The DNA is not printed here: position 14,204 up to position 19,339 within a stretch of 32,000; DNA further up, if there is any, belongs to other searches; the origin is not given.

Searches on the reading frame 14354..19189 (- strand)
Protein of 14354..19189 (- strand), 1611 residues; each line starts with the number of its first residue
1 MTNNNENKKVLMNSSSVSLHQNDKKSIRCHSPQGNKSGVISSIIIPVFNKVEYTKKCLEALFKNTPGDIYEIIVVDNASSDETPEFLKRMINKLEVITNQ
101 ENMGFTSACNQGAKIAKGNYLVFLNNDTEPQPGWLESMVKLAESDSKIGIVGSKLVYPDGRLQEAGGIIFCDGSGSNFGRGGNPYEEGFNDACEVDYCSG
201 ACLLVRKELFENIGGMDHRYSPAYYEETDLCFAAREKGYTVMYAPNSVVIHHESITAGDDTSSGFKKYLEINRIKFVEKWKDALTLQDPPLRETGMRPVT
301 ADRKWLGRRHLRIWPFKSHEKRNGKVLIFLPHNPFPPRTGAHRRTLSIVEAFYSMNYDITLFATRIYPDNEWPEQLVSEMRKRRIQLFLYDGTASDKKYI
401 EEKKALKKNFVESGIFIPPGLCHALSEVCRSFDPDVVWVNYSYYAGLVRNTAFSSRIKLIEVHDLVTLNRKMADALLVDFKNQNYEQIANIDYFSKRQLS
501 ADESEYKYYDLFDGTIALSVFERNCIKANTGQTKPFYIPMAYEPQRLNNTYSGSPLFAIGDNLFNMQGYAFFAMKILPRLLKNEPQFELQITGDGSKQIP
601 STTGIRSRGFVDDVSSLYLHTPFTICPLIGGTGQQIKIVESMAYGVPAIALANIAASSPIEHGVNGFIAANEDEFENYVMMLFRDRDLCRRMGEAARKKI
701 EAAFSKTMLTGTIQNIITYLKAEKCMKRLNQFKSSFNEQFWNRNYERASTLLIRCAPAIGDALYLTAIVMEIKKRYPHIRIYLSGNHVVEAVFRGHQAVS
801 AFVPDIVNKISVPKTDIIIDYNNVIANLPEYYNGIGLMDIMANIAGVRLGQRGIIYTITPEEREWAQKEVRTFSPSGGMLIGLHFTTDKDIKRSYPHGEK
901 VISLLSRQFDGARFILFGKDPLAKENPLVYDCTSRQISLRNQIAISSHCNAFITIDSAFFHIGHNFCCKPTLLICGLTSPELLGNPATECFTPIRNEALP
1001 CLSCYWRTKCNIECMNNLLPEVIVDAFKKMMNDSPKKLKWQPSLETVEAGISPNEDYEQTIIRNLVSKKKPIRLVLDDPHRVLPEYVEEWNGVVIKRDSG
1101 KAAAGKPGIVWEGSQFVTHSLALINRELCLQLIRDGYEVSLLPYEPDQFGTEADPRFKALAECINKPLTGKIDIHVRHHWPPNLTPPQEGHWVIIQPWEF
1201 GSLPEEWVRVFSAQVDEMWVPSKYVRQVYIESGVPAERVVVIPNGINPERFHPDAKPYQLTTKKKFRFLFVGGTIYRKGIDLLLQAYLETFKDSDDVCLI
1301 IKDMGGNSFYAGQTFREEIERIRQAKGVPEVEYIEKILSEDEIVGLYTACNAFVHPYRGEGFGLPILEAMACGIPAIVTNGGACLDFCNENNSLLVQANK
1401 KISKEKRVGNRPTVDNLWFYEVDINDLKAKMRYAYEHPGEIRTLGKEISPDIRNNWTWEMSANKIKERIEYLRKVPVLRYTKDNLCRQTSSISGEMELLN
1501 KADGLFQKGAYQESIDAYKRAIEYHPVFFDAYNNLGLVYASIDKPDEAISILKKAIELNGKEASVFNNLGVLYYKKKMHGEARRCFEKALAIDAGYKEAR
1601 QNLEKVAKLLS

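Call 9: search_protein_families(library=pfam, proteins=[window:14354-19189:-])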
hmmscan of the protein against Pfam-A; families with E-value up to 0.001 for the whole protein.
window:14354-19189:- (1611 aa): 21 families
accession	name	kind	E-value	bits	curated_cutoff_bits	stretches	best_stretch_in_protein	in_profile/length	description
PF13692.12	Glyco_trans_1_4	-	4.2e-35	121.5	27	2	1266-1399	2-127/142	Glycosyl transferases group 1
PF00535.33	Glycos_transf_2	-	1.1e-33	116.9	23.3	1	42-213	1-167/168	Glycosyl transferase family 2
PF00534.26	Glycos_transf_1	-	5.6e-31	107.8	26.4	2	1262-1399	12-143/172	Glycosyl transferases group 1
PF00515.34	TPR_1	-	1.5e-18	66.2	27.8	2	1563-1593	1-31/34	Tetratricopeptide repeat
PF07719.23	TPR_2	-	1.6e-15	56.3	27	1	1564-1593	2-31/34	Tetratricopeptide repeat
PF13414.12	TPR_11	-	2.2e-15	56.5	26.8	2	1505-1540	4-39/42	TPR repeat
PF13424.12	TPR_12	-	3.3e-13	50.1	30.1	2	1530-1593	4-75/77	Tetratricopeptide repeat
PF13641.12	Glyco_tranf_2_3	-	5.5e-13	49.9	27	1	42-252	4-212/230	Glycosyltransferase like family 2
PF13181.12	TPR_8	-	1e-12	47.5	25.7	1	1530-1560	2-32/34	Tetratricopeptide repeat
PF13439.12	Glyco_transf_4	-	2.3e-12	47.7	28.5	1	1175-1250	101-170/170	Glycosyltransferase Family 4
PF13431.12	TPR_17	-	6.6e-12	45.2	24.4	1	1517-1549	1-33/34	Tetratricopeptide repeat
PF10111.15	Glyco_tranf_2_2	-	3.4e-10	40.3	27.3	1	42-270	1-233/276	Glycosyltransferase like family 2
PF20706.3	GT4-conflict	-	1.3e-09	38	26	1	1238-1464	173-384/385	Family 4 Glycosyltransferase in conflict systems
PF13524.12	Glyco_trans_1_2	-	5.7e-09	36.5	25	0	1335-1465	32-142/144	Glycosyl transferase-like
PF13432.12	TPR_16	-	7.6e-09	36.3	32.7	1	1499-1559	1-61/65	Tetratricopeptide repeat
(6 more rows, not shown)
